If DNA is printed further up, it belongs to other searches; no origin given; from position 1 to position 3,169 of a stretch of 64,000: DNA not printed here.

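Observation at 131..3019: HD + Hsp90-like ATPase fusion: candidate anti-phage/conflict protein inserted next to ahcY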

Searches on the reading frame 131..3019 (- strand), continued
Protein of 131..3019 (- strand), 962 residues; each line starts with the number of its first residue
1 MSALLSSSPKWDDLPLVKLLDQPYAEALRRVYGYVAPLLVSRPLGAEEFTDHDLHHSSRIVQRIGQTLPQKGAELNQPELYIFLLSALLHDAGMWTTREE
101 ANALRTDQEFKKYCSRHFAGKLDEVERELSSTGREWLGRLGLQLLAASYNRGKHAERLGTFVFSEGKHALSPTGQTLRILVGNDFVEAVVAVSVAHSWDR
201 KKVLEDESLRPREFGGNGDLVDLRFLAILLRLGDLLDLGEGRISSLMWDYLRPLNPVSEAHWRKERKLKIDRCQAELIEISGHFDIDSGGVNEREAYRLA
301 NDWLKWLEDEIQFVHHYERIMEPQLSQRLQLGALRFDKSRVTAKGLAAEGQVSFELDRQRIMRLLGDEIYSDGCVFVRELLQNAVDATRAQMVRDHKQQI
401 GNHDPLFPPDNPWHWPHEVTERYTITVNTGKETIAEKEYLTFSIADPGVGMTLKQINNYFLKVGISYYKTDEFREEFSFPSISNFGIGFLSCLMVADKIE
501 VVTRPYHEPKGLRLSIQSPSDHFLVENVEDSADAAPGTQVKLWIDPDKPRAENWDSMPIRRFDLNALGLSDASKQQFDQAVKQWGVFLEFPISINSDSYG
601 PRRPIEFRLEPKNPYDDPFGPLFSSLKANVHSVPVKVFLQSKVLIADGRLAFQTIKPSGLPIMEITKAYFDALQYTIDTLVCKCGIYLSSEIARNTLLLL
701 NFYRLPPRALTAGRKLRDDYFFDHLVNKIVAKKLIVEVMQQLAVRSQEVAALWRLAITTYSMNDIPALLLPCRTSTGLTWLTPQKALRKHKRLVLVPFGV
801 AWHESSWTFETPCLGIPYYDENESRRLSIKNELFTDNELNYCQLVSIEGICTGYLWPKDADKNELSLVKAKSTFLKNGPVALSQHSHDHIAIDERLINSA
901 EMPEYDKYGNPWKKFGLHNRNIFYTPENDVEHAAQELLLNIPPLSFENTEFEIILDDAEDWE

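Call 48: predict_structure(alignment_id=A4)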
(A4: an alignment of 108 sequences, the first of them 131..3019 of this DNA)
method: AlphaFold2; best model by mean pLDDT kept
length: 962 residues; sequences in the alignment: 108
mean_pLDDT: 89.9   pTM: 0.82
mean pLDDT of the five models: 89.9, 89.1, 88.7, 88.5, 88.0
residues with pLDDT >= 90: 671; 70-90: 223; 50-70: 61; < 50: 7
segments of 3 or more residues with pLDDT < 50: 1-5
pLDDT, mean of each block of 10 residues (from residue 1): 59 97 97 93 86 93 97 96 98 92 96 92 97 95 95 92 71 91 96 97 98 95 98 92 88 88 94 97 92 89 95 97 96 96 83 65 79 90 97 97 95 93 97 93 97 92 90 95 90 92 93 86 80 81 92 84 80 80 94 94 70 55 70 95 94 92 70 84 93 81 93 87 91 95 97 86 85 96 96 96 89 93 66 84 94 96 93 95 86 94 96 88 85 94 96 94 91
secondary structure, 60 per line:
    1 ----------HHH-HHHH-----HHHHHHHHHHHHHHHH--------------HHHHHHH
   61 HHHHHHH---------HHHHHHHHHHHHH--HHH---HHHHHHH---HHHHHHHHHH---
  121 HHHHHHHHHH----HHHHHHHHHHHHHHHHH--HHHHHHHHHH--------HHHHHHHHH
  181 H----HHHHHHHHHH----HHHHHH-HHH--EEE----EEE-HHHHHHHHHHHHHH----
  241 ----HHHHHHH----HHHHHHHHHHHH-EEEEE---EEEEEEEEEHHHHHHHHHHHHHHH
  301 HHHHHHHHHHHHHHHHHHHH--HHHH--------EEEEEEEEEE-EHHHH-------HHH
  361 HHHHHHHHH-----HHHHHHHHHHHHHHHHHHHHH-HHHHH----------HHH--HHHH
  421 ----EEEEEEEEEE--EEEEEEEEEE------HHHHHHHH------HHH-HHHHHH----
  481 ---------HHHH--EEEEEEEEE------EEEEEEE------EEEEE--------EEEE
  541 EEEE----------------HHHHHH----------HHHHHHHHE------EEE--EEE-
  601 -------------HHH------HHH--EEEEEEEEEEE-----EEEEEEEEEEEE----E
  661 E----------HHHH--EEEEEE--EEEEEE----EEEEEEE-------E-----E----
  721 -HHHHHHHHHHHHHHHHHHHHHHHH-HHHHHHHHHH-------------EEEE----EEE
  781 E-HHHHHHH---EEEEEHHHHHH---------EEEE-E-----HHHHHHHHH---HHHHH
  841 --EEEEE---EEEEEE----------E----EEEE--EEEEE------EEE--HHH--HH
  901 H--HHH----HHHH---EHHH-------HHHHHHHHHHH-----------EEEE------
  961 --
elements in order (helices of 4 or more, strands of 3 or more residues): H15-18 H24-39 H54-67 H77-89 H98-104 H108-117 H121-130 H135-151 H154-163 H172-181 H186-195 H200-205 E212-214 E219-221 H223-236 H245-251 H256-267 E269-273 E277-285 H286-320 H323-326 E335-344 H347-350 H358-369 H375-395 H397-401 H417-420 E425-434 E437-446 H453-460 H471-476 H490-493 E496-504 E511-517 E524-528 E537-544 H561-566 H577-584 E592-594 E597-599 E628-638 E644-655 H672-675 E678-683 E686-691 E696-702 H722-745 H747-756 E770-773 E778-781 H783-789 E793-797 H798-803 E813-816 H824-832 H836-840 E843-847 E851-856 E872-875 E878-882 E889-891 H911-914 H929-939 E951-954

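Call 50: search_protein_representatives(protein=window:131-3019:-)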
Query: 962 residues. Proteins with E-value up to 0.001 (for the whole library): 5642; up to 1e-10: 2759; up to 1e-30: 288. The best 150 are listed.
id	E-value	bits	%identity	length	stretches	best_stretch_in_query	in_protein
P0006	0.0e+00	1199.3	59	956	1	9-962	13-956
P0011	1.7e-204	698.1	49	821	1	94-923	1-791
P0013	3.9e-201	687.0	46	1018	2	9-564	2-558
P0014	9.8e-201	685.6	47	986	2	5-817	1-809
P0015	1.1e-200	685.4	48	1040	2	4-574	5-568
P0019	9.3e-193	659.2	40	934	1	4-961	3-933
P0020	2.8e-191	654.3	41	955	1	9-962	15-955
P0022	2.7e-184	631.2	44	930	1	7-913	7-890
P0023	1.1e-178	612.7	53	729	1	11-617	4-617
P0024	1.8e-175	602.0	54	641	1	6-562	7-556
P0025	2.5e-164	565.1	41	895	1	62-931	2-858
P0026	2.6e-160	551.9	41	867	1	106-962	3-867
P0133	4.8e-155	534.4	52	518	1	5-517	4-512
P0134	1.0e-132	460.5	41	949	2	36-625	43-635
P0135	1.6e-121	423.4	42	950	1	9-607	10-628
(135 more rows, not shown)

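Call 51: fold_search(model_id=the predicted structure, library=pdb)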
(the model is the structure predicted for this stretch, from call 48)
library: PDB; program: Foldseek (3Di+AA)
matches with E <= 10: 1542; with E <= 0.001: 377
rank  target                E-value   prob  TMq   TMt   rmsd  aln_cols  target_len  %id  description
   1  9a6t_B                5.8e-14  1.00  0.30  0.44   9.4       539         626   15  Integrative model of DNAK-HTPG by crosslinking MS and deep learning (released 2024-09-18)
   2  8h77_B                1.7e-13  1.00  0.30  0.45   9.1       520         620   16  Hsp90-AhR-p23-XAP2 complex (released 2023-01-04)
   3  5tvw_B                2.3e-13  1.00  0.31  0.47  11.3       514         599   17  Crystal structure of mitochondrial Hsp90 (TRAP1) with ATP in absence of Mg, hemi-hydrolyzed (released 2018-03-14)
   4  4ivg                  2.6e-13  1.00  0.31  0.57  10.9       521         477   15  Crystal structure of mitochondrial Hsp90 (TRAP1) NTD-Middle domain dimer with AMPPNP (released 2014-01-22)
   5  6xg6_B                3.3e-13  1.00  0.31  0.46  10.0       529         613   15  Full-length human mitochondrial Hsp90 (TRAP1) with ADP-BeF3 (released 2020-09-30)
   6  5hph_A                3.3e-13  1.00  0.30  0.54  10.5       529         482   15  Structure of TRAP1 fragment (released 2016-08-10)
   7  5tth_A                3.5e-13  1.00  0.30  0.41  10.9       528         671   15  Heterodimeric SpyCatcher/SpyTag-fused zebrafish TRAP1 in ATP/ADP-hybrid state (released 2017-08-23)
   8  4z1i_B                5.4e-13  1.00  0.31  0.57  11.6       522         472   16  Crystal structure of human Trap1 with AMPPNP (released 2015-04-29)
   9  4z1i_C                5.6e-13  1.00  0.30  0.57  10.2       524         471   14  Crystal structure of human Trap1 with AMPPNP (released 2015-04-29)
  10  8h77_A                5.6e-13  1.00  0.30  0.43   9.7       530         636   14  Hsp90-AhR-p23-XAP2 complex (released 2023-01-04)
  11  7kcl_A                6.8e-13  1.00  0.31  0.47  10.4       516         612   16  Full-length human mitochondrial Hsp90 (TRAP1) in complex with SdhB in the presence of AMP-PNP (released 2021-10-13)
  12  8eob_B                6.8e-13  1.00  0.30  0.45   9.2       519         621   16  Cryo-EM structure of human HSP90B in the closed state (released 2023-01-25)
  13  4iyn_B                8.7e-13  1.00  0.31  0.47  11.2       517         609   17  Structure of mitochondrial Hsp90 (TRAP1) with ADP-ALF4- (released 2014-01-22)
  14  5tvu_A                9.1e-13  1.00  0.31  0.48  10.9       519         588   16  Crystal structure of mitochondrial Hsp90 (TRAP1) with ATP in absence of Mg (released 2018-03-14)
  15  6xlc_A                9.6e-13  1.00  0.31  0.46   7.9       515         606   17  Full-length Hsc82 bound to AMPPNP (released 2021-06-30)
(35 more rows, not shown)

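Call 60: search_solved_structures(query=A1, max_evalue=1, show_alignments=1)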
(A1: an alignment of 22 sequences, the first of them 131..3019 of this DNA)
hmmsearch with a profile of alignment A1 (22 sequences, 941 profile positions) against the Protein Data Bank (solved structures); distinct sequences matched with E-value up to 1: 151 (the best 60 are shown).
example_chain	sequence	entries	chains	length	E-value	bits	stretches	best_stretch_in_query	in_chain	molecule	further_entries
7c04_A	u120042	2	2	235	3.4e-18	68.5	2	434-541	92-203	Heat shock protein 75 kDa, mitochondrial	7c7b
5f3k_A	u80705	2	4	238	3.6e-18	68.4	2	434-541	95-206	Heat shock protein 75 kDa, mitochondrial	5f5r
5hph_A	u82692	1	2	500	3.1e-17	65.3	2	435-542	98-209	Heat shock protein 75 kDa, mitochondrial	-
7u8u_A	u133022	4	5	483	3.2e-17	65.3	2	434-542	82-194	Heat shock protein 75 kDa, mitochondrial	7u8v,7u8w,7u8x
4z1f_A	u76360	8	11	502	3.3e-17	65.2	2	435-542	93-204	Heat shock protein 75 kDa, mitochondrial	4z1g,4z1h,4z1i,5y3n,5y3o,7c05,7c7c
7ulk_A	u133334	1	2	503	3.3e-17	65.2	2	435-542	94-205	Heat shock protein 75 kDa, mitochondrial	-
3h80_A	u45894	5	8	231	4.1e-17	64.9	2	432-543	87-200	Heat shock protein 83-1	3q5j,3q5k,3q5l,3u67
7kck_A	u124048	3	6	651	6.3e-17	64.3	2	434-542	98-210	Heat shock protein 75 kDa, mitochondrial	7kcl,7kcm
5tvu_A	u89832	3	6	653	8.1e-17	63.9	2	436-564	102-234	TNF receptor-associated protein 1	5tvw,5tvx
4ipe_A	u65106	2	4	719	8.7e-17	63.8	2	436-564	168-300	TNF receptor-associated protein 1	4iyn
5tth_B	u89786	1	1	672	8.8e-17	63.8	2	436-563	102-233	C-terminal Spytag fusion of R417A zebrafish TNF receptor-associated protein 1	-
4j0b_A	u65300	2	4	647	8.9e-17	63.8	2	436-564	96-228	TNF receptor-associated protein 1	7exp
4ivg_A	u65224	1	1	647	8.9e-17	63.8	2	436-564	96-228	TNF receptor-associated protein 1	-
5tth_A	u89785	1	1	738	1.1e-16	63.6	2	436-564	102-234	C-terminal SpyCatcher fusion of wildtype zebrafish TNF receptor-associated protein 1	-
6xg6_A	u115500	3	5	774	1.1e-16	63.5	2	435-542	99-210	Heat shock protein 75 kDa, mitochondrial, Fibronectin binding protein fusion | Heat shock protein 75 kDa, mitochondrial, SpyCatcher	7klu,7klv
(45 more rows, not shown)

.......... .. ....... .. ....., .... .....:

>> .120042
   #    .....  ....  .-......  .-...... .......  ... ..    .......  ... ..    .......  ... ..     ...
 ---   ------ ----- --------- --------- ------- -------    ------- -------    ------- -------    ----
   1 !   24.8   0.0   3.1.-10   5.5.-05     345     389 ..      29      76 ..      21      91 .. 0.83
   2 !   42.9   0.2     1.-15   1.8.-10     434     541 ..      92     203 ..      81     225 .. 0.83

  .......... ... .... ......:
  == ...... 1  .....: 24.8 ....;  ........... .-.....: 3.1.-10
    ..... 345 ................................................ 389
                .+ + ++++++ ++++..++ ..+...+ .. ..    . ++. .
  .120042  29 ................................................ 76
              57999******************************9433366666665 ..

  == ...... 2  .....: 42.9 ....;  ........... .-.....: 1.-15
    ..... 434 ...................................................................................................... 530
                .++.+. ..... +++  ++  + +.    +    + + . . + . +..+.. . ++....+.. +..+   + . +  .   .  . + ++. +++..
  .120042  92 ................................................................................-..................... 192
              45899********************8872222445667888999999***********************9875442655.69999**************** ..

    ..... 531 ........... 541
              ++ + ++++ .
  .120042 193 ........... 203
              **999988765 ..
